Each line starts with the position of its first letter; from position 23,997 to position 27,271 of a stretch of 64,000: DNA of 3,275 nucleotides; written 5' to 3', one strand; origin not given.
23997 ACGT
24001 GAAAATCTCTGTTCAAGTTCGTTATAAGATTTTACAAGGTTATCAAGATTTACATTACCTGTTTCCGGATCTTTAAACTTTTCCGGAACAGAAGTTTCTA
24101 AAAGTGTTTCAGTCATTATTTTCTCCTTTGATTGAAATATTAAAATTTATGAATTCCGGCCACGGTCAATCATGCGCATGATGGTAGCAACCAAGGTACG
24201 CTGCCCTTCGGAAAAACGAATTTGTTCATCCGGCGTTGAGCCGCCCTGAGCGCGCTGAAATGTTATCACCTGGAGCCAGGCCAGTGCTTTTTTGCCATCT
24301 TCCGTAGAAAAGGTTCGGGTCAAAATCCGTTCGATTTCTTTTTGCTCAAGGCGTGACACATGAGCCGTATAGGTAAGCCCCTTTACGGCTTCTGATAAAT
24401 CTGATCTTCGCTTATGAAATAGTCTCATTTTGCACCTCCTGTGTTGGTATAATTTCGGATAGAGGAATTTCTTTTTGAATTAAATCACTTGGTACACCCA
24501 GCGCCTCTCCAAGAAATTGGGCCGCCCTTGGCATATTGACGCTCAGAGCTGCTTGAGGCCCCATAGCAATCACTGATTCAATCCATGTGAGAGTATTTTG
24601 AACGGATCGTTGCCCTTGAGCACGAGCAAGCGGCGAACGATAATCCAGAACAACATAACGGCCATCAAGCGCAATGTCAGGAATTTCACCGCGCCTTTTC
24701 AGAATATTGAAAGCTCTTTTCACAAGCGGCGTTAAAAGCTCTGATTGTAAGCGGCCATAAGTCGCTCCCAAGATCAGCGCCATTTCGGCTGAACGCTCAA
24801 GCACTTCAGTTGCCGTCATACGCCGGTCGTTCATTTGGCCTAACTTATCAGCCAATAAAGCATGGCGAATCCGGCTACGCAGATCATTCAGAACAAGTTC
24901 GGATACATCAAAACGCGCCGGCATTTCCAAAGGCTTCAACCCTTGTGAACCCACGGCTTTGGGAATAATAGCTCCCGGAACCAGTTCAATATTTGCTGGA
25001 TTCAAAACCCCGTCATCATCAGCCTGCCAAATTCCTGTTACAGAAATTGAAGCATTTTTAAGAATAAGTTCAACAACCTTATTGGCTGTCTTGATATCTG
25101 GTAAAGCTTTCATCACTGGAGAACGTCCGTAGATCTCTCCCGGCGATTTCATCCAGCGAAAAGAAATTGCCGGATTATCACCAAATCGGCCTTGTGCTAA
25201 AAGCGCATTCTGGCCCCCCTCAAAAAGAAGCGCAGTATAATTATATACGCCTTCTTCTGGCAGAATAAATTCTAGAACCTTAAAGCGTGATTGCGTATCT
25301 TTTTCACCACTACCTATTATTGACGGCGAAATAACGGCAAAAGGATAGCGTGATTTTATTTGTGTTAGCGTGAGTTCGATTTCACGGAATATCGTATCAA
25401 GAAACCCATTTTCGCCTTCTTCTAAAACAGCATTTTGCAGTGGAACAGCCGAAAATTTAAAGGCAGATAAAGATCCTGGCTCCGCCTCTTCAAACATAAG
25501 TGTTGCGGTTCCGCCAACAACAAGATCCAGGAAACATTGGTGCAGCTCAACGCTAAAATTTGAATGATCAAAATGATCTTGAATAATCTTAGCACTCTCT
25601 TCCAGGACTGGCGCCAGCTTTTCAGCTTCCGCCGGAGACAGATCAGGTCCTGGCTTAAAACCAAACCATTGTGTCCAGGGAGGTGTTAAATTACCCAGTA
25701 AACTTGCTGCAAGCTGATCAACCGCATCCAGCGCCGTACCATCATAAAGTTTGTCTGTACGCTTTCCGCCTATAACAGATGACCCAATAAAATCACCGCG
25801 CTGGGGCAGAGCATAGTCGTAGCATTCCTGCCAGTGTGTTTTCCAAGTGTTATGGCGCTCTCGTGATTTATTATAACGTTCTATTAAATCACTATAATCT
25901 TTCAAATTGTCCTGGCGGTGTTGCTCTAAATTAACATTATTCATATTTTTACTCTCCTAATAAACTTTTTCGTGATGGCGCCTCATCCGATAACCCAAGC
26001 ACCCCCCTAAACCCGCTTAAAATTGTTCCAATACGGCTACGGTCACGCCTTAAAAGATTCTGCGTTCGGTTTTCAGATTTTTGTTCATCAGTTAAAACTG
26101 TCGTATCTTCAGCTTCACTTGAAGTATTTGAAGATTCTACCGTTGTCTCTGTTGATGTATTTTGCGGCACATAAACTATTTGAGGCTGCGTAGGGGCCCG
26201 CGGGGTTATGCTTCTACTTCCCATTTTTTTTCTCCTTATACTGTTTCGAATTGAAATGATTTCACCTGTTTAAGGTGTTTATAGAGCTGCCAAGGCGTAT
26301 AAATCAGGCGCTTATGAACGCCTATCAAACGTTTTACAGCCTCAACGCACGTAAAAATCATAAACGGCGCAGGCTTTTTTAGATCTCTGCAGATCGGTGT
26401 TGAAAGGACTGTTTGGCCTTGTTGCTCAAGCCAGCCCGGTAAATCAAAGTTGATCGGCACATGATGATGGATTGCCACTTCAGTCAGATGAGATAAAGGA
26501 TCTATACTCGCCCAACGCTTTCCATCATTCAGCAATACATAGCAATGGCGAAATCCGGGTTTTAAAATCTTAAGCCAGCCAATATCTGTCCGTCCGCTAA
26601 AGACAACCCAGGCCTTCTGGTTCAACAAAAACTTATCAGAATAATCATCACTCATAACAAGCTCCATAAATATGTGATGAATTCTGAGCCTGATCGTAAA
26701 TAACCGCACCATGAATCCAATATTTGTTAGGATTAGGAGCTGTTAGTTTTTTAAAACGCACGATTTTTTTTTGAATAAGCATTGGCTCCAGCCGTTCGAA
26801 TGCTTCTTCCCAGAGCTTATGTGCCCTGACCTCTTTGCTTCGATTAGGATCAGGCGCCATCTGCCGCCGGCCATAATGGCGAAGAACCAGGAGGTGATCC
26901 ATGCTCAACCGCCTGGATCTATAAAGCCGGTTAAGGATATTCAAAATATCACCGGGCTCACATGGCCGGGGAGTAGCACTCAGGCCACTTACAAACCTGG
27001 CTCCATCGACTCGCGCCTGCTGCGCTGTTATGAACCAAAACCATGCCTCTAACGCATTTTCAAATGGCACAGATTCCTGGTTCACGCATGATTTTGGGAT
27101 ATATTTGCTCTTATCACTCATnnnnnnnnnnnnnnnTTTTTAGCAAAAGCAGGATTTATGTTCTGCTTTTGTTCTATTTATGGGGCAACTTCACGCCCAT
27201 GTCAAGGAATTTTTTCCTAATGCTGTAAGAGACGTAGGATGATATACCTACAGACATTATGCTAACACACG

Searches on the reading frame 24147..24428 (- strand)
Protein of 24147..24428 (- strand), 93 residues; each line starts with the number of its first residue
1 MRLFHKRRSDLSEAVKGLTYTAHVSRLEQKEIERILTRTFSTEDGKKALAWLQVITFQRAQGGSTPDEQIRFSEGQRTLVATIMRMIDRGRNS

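Call 7: search_protein_families(library=pfam, proteins=[window:24147-24428:-], max_evalue=0.01)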
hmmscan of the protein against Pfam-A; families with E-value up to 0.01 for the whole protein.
window:24147-24428:- (93 aa): 1 family
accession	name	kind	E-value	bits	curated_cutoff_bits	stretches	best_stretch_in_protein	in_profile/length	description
PF25181.1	Phage_Bbp19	-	7.5e-09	35.8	25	1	38-87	3-60/61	Bbp19-like phage protein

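Call 8: search_protein_families(library=phrogs, proteins=[window:24147-24428:-], max_evalue=0.01)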
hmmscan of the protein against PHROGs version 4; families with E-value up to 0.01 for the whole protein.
window:24147-24428:- (93 aa): 0 families

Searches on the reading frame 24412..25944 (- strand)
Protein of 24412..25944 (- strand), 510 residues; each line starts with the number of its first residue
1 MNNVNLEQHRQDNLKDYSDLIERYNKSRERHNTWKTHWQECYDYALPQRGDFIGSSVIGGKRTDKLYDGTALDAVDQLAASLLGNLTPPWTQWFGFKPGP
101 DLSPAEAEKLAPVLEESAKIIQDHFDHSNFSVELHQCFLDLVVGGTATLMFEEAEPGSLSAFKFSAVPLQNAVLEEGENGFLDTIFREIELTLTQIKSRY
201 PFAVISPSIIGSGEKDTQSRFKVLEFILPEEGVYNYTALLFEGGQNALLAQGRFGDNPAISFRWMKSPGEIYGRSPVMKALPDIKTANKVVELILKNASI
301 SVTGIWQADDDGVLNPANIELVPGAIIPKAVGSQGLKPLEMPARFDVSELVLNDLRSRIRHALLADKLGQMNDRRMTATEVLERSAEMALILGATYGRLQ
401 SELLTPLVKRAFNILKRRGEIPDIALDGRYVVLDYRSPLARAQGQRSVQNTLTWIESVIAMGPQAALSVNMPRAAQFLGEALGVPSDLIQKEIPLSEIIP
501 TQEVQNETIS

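Call 7: search_protein_families(library=pfam, proteins=[window:24412-25944:-], max_evalue=0.01)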
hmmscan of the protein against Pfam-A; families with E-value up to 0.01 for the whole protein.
window:24412-25944:- (510 aa): 1 family
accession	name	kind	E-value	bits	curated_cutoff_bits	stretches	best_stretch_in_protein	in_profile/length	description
PF12236.14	Head-tail_con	-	8e-144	480.1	27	1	19-489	3-489/489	Bacteriophage head to tail connecting protein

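Call 8: search_protein_families(library=phrogs, proteins=[window:24412-25944:-], max_evalue=0.01)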
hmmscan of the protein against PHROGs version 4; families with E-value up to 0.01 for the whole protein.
window:24412-25944:- (510 aa): 4 families
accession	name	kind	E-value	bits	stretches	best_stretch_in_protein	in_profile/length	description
phrog_332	-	connector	4.9e-109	366.2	1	13-493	7-509/560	head-tail adaptor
phrog_21643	-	unknown function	1.5e-37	130.2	1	286-498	3-221/268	-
phrog_21528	-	unknown function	5e-36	125.3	1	20-230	6-216/224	-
phrog_449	-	connector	3.9e-33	115.7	1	18-489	6-475/520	head-tail adaptor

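Call 68: search_dna_similar(query=window:24412-25944:-, collection=phages, mode=protein, max_evalue=1e-10, max_rows=12)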
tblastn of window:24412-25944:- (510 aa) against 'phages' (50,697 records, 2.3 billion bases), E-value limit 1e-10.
Records with a match: 1106; places in all: 1106; records where one place covers at least 80% of the query: 230.
Best place of each record, by identity: <60% 1106.
By first word of the organism name: Klebsiella 424; Escherichia 149; Vibrio 124; Pseudomonas 111; Yersinia 56; Pelagibacter 25; Pectobacterium 17; Synechococcus 15; Liberibacter 12; Citrobacter 12; and 41 more.
By host as written in the record: - 260; Klebsiella pneumoniae 215; Yersinia pestis 38; Klebsiella pneumoniae 135080 30; Vibrio cholerae 29; Escherichia coli 26; Pseudomonas putida KT2440 and Paw85 21; Candidatus Pelagibacter ubique HTCC1062 16; and 250 more.
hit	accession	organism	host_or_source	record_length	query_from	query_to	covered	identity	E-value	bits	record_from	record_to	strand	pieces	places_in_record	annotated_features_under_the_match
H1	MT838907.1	Bacteriophage sp.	human fecal samples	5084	20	496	94%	56.6%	6e-180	553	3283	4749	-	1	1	record has no annotation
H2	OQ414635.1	Pelagibacter phage EXVC031P Hodr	Candidadtus Pelagibacter sp. HTCC1062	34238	16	490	93%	37.1%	7e-97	327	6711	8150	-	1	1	hypothetical protein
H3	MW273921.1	Pelagibacter phage HTVC028P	Candidatus Pelagibacter sp. HTCC1062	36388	29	498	92%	32.6%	6e-64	231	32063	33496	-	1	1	head-tail connector protein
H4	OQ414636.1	Pelagibacter phage EXVC032P Baldr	Candidadtus Pelagibacter sp. HTCC1062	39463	22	490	92%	32.4%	2e-67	241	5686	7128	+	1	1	head-tail connector protein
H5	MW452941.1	Methylophilales phage MEP301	Methylophilales bacterium FZCC2181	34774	19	488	92%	32.3%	7e-74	260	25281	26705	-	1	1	head-tail connector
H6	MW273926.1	Pelagibacter phage HTVC204P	Candidatus Pelagibacter sp. FZCC0015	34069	20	490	92%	32.1%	3e-67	241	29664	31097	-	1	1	head-tail connector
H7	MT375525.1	Pelagibacter phage Greip EXVC021P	Candidatus Pelagibacter ubique HTCC1062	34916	19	498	94%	31.4%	2e-66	238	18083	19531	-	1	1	head-tail connector protein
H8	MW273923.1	Pelagibacter phage HTVC035P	Candidatus Pelagibacter sp. HTCC1062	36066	20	498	94%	31.2%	2e-61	224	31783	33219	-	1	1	head-tail connector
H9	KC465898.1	Pelagibacter phage HTVC010P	Candidatus Pelagibacter ubique HTCC1062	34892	20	492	93%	31.6%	2e-60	221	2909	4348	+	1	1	head-tail connector protein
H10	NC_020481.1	Pelagibacter phage HTVC010P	Candidatus Pelagibacter ubique HTCC1062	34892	20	492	93%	31.6%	2e-60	221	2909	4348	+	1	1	head-tail adaptor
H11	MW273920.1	Pelagibacter phage HTVC024P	Candidatus Pelagibacter sp. HTCC1062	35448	20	498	94%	31.2%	2e-64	232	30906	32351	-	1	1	head-tail connector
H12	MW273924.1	Pelagibacter phage HTVC100P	Candidatus Pelagibacter sp. HTCC7211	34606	20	492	93%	31.4%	5e-65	234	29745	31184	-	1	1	head-tail connector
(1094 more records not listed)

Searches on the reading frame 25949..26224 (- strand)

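Call 7: search_protein_families(library=pfam, proteins=[window:25949-26224:-], max_evalue=0.01)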
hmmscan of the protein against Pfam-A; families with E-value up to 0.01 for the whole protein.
window:25949-26224:- (91 aa): 0 families

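Call 8: search_protein_families(library=phrogs, proteins=[window:25949-26224:-], max_evalue=0.01)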
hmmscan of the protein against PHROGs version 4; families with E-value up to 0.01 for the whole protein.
window:25949-26224:- (91 aa): 0 families

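Call 71: search_protein_families(library=pfam, proteins=[window:25949-26224:-], max_evalue=1)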
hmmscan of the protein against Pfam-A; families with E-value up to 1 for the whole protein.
window:25949-26224:- (91 aa): 1 family
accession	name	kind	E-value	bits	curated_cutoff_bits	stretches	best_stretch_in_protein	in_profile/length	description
PF22700.2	MVD-like_N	-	0.07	13.2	27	1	2-66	12-77/157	Diphosphomevalonate decarboxylase-like N-terminal domain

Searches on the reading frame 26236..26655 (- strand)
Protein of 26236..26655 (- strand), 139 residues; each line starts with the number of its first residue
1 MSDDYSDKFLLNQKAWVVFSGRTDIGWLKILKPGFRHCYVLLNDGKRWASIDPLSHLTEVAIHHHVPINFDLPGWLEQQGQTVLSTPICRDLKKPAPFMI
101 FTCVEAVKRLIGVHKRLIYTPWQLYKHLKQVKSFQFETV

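Call 7: search_protein_families(library=pfam, proteins=[window:26236-26655:-], max_evalue=0.01)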
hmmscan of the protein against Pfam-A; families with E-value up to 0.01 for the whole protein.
window:26236-26655:- (139 aa): 0 families

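Call 8: search_protein_families(library=phrogs, proteins=[window:26236-26655:-], max_evalue=0.01)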
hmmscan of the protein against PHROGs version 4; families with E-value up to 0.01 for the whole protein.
window:26236-26655:- (139 aa): 0 families

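Call 10: search_protein_families(library=ncbifam, proteins=[window:26236-26655:-], max_evalue=0.001)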
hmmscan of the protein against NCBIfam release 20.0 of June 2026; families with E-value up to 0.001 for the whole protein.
window:26236-26655:- (139 aa): 0 families

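Call 71: search_protein_families(library=pfam, proteins=[window:26236-26655:-], max_evalue=1)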
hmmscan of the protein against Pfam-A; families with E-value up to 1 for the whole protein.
window:26236-26655:- (139 aa): 0 families

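Call 72: find_homologous_proteins(query=window:26236-26655:-, max_evalue=0.001)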
Query window:26236-26655:- (139 aa): 845 proteins with E <= 0.001 among 849 candidates; the best 120 are listed.
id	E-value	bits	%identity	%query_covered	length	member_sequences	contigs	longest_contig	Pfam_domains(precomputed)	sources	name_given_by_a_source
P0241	7.9e-93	326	100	100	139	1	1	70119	-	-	-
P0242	6.7e-62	226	72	92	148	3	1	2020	-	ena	-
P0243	2.5e-61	224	72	85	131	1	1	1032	-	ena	-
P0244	1.8e-60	221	71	86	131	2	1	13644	-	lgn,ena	-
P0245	2.0e-60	221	69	85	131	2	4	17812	-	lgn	-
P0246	3.2e-60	220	70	84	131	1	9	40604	-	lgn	-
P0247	3.1e-59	217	70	85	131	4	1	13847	-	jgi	jgi:hypothetical protein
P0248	4.6e-59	217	73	85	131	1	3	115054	-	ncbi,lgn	-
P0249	6.7e-59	216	70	85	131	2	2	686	-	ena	-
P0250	9.0e-59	216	66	100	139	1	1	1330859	-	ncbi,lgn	-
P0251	1.1e-58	215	69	85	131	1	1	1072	-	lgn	-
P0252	1.2e-58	215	74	85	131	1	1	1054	-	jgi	jgi:hypothetical protein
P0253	1.2e-58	215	74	85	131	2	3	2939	-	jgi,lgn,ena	-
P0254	1.5e-58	215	71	85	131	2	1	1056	-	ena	-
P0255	1.7e-58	215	69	85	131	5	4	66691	-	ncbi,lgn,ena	-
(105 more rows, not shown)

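Call 78: predict_structure(alignment_id=A4)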
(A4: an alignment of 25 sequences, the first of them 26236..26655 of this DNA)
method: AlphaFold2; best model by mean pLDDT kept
length: 139 residues; sequences in the alignment: 25
mean_pLDDT: 81.0   pTM: 0.76
mean pLDDT of the five models: 81.0, 79.7, 78.2, 77.3, 73.3
residues with pLDDT >= 90: 41; 70-90: 76; 50-70: 14; < 50: 8
segments of 3 or more residues with pLDDT < 50: 1-5, 137-139
pLDDT, mean of each block of 10 residues (from residue 1): 50 85 73 84 89 83 88 93 89 76 88 86 91 58
secondary structure, 60 per line:
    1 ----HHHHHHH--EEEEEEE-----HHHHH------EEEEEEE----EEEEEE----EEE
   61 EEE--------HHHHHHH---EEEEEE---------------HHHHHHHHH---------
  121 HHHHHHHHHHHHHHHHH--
elements in order: H5-11 E14-20 H26-30 E37-43 E48-53 E58-63 H72-78 E82-87 H103-111 H121-137

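Call 81: fold_search(model_id=the predicted structure, library=pdb)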
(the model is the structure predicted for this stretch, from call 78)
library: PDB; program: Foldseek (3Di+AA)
matches with E <= 10: 139; with E <= 0.001: 0
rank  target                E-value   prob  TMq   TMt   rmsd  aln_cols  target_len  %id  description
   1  2r1d_H                9.5e-01  0.15  0.22  0.18   7.7        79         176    9  Crystal structure of rat neurexin 1beta in the Ca2+ containing form (released 2008-04-01)
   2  2x1g_B                1.0e+00  0.18  0.20  0.20   8.3        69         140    7  Crystal structure of Importin13 - Mago-Y14 complex (released 2010-02-16)
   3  3kw0_D                1.3e+00  0.15  0.27  0.21   7.7        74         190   18  Crystal structure of Cysteine peptidase (NP_982244.1) from BACILLUS CEREUS ATCC 10987 at 2.50 A resolution (released 2009-12-15)
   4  3kw0_B                1.4e+00  0.15  0.27  0.20   7.7        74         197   18  Crystal structure of Cysteine peptidase (NP_982244.1) from BACILLUS CEREUS ATCC 10987 at 2.50 A resolution (released 2009-12-15)
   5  1c4r_B                1.4e+00  0.12  0.20  0.16   9.6        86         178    9  THE STRUCTURE OF THE LIGAND-BINDING DOMAIN OF NEUREXIN 1BETA: REGULATION OF LNS DOMAIN FUNCTION BY ALTERNATIVE SPLICIN (released 2000-10-04)
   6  3vkf_C                1.5e+00  0.11  0.20  0.16   9.7        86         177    9  Crystal Structure of Neurexin 1beta/Neuroligin 1 complex (released 2012-08-01)
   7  3mw4_A                1.6e+00  0.13  0.20  0.16  11.2        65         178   12  Crystal structure of beta-neurexin 3 without the splice insert 4 (released 2010-07-28)
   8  2r1d_B                1.7e+00  0.08  0.18  0.14  10.3        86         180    9  Crystal structure of rat neurexin 1beta in the Ca2+ containing form (released 2008-04-01)
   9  2r1d_C                1.9e+00  0.10  0.20  0.16   9.6        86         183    9  Crystal structure of rat neurexin 1beta in the Ca2+ containing form (released 2008-04-01)
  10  5z8y_B                2.1e+00  0.09  0.20  0.16   9.5        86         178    9  Crystal structure of human LRRTM2 in complex with Neurexin 1beta (released 2018-10-10)
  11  1c4r_E                2.2e+00  0.09  0.19  0.15  11.2        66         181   12  THE STRUCTURE OF THE LIGAND-BINDING DOMAIN OF NEUREXIN 1BETA: REGULATION OF LNS DOMAIN FUNCTION BY ALTERNATIVE SPLICIN (released 2000-10-04)
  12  3mw2_A                2.2e+00  0.06  0.17  0.13  10.1        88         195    9  Crystal structure of beta-neurexin 1 with the splice insert 4 (released 2010-07-28)
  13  3b9c_A                2.3e+00  0.08  0.21  0.21   6.0        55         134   11  Crystal Structure of Human GRP CRD (released 2008-03-18)
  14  3bod                  2.3e+00  0.06  0.18  0.15  11.8        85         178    9  Structure of mouse beta-neurexin 1 (released 2008-03-25)
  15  2r1b_A                2.9e+00  0.09  0.19  0.14   9.0        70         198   10  Crystal Structure of rat neurexin 1beta with a splice insert at SS#4 (released 2008-03-25)
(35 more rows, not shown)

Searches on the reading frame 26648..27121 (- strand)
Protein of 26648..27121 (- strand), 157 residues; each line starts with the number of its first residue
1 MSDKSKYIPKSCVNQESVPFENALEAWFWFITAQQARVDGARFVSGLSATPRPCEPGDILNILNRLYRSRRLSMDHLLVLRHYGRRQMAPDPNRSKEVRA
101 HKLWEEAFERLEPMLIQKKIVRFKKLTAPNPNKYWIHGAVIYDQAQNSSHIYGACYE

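Call 7: search_protein_families(library=pfam, proteins=[window:26648-27121:-], max_evalue=0.01)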
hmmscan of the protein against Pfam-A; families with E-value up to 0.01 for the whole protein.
window:26648-27121:- (157 aa): 0 families

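Call 8: search_protein_families(library=phrogs, proteins=[window:26648-27121:-], max_evalue=0.01)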
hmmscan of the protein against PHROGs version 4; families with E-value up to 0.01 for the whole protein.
window:26648-27121:- (157 aa): 0 families

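Call 10: search_protein_families(library=ncbifam, proteins=[window:26648-27121:-], max_evalue=0.001)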
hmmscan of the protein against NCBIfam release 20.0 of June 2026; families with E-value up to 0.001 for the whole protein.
window:26648-27121:- (157 aa): 0 families

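Call 44: find_homologous_proteins(query=window:26648-27121:-, max_evalue=0.001)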
Query window:26648-27121:- (157 aa): 733 proteins with E <= 0.001 among 744 candidates; the best 120 are listed.
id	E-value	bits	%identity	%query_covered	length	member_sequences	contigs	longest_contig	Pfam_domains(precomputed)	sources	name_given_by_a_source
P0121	1.3e-103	362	100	100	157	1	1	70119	-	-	-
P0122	5.1e-73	262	78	93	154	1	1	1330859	-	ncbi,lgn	-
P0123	3.0e-70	253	70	100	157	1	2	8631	-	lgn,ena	-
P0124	4.9e-69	249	69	97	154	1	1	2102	-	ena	-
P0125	8.0e-63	229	68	91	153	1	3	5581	-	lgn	-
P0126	4.3e-60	220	64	94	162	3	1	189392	-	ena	-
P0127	6.7e-60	220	64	90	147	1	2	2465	-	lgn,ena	-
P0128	1.3e-58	216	64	97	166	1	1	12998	-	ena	-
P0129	1.7e-58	215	62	96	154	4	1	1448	-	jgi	-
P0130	7.1e-58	213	63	90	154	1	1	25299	-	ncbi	-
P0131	2.2e-57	211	64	91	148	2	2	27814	-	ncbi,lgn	-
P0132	2.7e-57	211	62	95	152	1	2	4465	-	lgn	-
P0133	4.0e-57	211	59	99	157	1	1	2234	-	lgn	-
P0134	4.9e-57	210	63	90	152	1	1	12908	-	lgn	-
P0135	6.0e-57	210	62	91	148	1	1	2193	-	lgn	-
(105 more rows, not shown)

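Call 52: predict_structure(alignment_id=A3)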
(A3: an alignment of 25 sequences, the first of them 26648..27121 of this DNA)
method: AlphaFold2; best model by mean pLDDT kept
length: 157 residues; sequences in the alignment: 25
mean_pLDDT: 74.5   pTM: 0.61
mean pLDDT of the five models: 74.5, 72.8, 72.5, 67.9, 59.3
residues with pLDDT >= 90: 62; 70-90: 33; 50-70: 29; < 50: 33
segments of 3 or more residues with pLDDT < 50: 10-14, 45-49, 126-128, 142-157
pLDDT, mean of each block of 10 residues (from residue 1): 53 63 90 84 52 82 94 95 92 93 94 89 63 53 45 39
secondary structure, 60 per line:
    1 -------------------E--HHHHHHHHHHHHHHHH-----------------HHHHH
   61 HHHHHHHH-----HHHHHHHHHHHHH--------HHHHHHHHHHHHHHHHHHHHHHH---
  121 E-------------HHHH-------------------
elements in order: H23-38 H56-68 H74-86 H95-117 H135-138

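Call 55: fold_search(model_id=the predicted structure, library=pdb)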
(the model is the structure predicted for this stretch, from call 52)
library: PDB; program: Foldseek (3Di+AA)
matches with E <= 10: 17; with E <= 0.001: 0
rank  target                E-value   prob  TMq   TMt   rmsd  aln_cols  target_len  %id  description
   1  1vol_A                2.8e+00  0.06  0.21  0.18  12.1       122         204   13  TFIIB (HUMAN CORE DOMAIN)/TBP (A.THALIANA)/TATA ELEMENT TERNARY COMPLEX (released 1996-11-08)
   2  7s0r_A                3.5e+00  0.07  0.19  0.30   8.8        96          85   11  Crystal Structure of a Complement Factor H-binding Fragment within the B75KN Region of the Group B Streptococcus Beta  (released 2021-12-15)
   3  8bmw_A                4.0e+00  0.03  0.16  0.19  14.3       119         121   14  SsoCsm (released 2023-03-01)
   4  6z3o_BBB              4.2e+00  0.05  0.20  0.19   9.5        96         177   14  The E74Q mutant of Small Alarmone Hydrolase SAH from Pseudomonas aeruginosa PAO1 (released 2021-01-27)
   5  9hqv_Bv               5.0e+00  0.03  0.21  0.24  18.2       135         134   16  Cryo-EM structure of the small subunit of the mitochondrial ribosome from Toxoplasma gondii (released 2025-06-11)
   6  8qth                  6.4e+00  0.02  0.20  0.10  15.7       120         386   15  Crystal structure of CBL-b in complex with an allosteric inhibitor (compound 8) (released 2024-01-10)
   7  9chy_A                6.8e+00  0.03  0.19  0.18  11.1       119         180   12  Crystal structure of the human MESH1 (D66K)-PAPS complex (released 2025-12-10)
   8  5msj_F                6.8e+00  0.02  0.17  0.14  14.6       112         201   12  Mouse PA28alpha (released 2017-09-13)
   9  6zvo_B                6.8e+00  0.01  0.13  0.13  14.2       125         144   16  Crystal structure of unliganded MLKL executioner domain (released 2020-12-23)
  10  1jal_A                7.2e+00  0.03  0.15  0.08  11.6        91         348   18  YCHF PROTEIN (HI0393) (released 2003-03-25)
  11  3dd7_A                7.2e+00  0.02  0.17  0.20  14.7       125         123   11  Structure of DocH66Y in complex with the C-terminal domain of Phd (released 2008-09-16)
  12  8bmw_C                7.2e+00  0.02  0.15  0.18  14.7       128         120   14  SsoCsm (released 2023-03-01)
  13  22oz_B                8.6e+00  0.01  0.16  0.15  16.2       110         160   16  Structural insights into HpaR-mediated recognition of hrpX and hrpG in Xanthomonas campestris pv. campestris (released 2026-03-11)
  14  6z3o_AAA              9.1e+00  0.02  0.20  0.19  10.4       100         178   17  The E74Q mutant of Small Alarmone Hydrolase SAH from Pseudomonas aeruginosa PAO1 (released 2021-01-27)
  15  5jdm                  9.1e+00  0.01  0.12  0.08  15.4       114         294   12  Structural mechanisms of extracellular ion exchange and induced binding-site occlusion in the sodium-calcium exchanger N (released 2016-05-11)
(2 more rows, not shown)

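Call 59: fold_search(model_id=the predicted structure, library=viral)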
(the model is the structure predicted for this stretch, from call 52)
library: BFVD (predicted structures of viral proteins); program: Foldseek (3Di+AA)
matches with E <= 10: 111; with E <= 0.001: 0
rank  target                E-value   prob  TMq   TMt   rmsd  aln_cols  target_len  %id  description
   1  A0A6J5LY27            2.1e-01  0.09  0.17  0.05  26.9       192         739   16  Uncharacterized protein [uncultured Caudovirales phage]
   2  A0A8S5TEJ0            1.3e+00  0.07  0.20  0.15  14.1       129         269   18  Uncharacterized protein [Siphoviridae sp. ct1yA16]
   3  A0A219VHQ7            1.3e+00  0.06  0.19  0.05  25.7       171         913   14  (no name in the UniProt tables at hand)
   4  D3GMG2                1.4e+00  0.05  0.18  0.04  20.7       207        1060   14  Structural polyprotein [Rotifer birnavirus strain Palavas]
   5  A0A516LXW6            1.5e+00  0.35  0.35  0.31   6.3        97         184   21  (no name in the UniProt tables at hand)
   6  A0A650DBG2            1.5e+00  0.08  0.23  0.16  13.3       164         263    9  (no name in the UniProt tables at hand)
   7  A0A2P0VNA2            1.9e+00  0.04  0.19  0.06  19.4       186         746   12  Uncharacterized protein [Tetraselmis virus 1]
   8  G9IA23                1.9e+00  0.04  0.17  0.15  15.9       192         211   12  (no name in the UniProt tables at hand)
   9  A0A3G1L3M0            1.9e+00  0.02  0.15  0.09  18.6       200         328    7  Uncharacterized protein [Synechococcus phage S-CBWM1]
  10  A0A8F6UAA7            2.0e+00  0.04  0.15  0.10  19.6       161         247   10  High mobility group protein homolog [Rhinella marina erythrocytic-like virus]
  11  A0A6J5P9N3            2.0e+00  0.03  0.14  0.09  18.1       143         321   12  Intramolecular chaperone auto-processing domain containing protein [uncultured Caudovirales phage]
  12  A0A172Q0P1            2.2e+00  0.08  0.18  0.30  13.1        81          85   15  Uncharacterized protein [Acinetobacter phage vB_AbaM_ME3]
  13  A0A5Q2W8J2            2.3e+00  0.05  0.21  0.06  26.6       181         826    8  (no name in the UniProt tables at hand)
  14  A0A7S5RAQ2            2.3e+00  0.03  0.17  0.16  20.2       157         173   17  (no name in the UniProt tables at hand)
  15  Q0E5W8                2.3e+00  0.03  0.15  0.13  22.5       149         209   11  Putative internal virion protein [Pseudomonas phage LKA1]
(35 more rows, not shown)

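Call 67: search_dna_similar(query=window:26648-27121:-, collection=phages, mode=protein, max_evalue=0.001, max_rows=10)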
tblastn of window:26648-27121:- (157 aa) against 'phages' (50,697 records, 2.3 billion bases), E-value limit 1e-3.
No match.

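Call 71: search_protein_families(library=pfam, proteins=[window:26648-27121:-], max_evalue=1)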
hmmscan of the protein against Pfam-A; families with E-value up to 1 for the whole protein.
window:26648-27121:- (157 aa): 1 family
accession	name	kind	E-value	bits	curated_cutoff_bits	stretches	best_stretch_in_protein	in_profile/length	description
PF05157.20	MshEN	-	0.17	12.3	23.1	1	37-71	53-88/90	MshEN domain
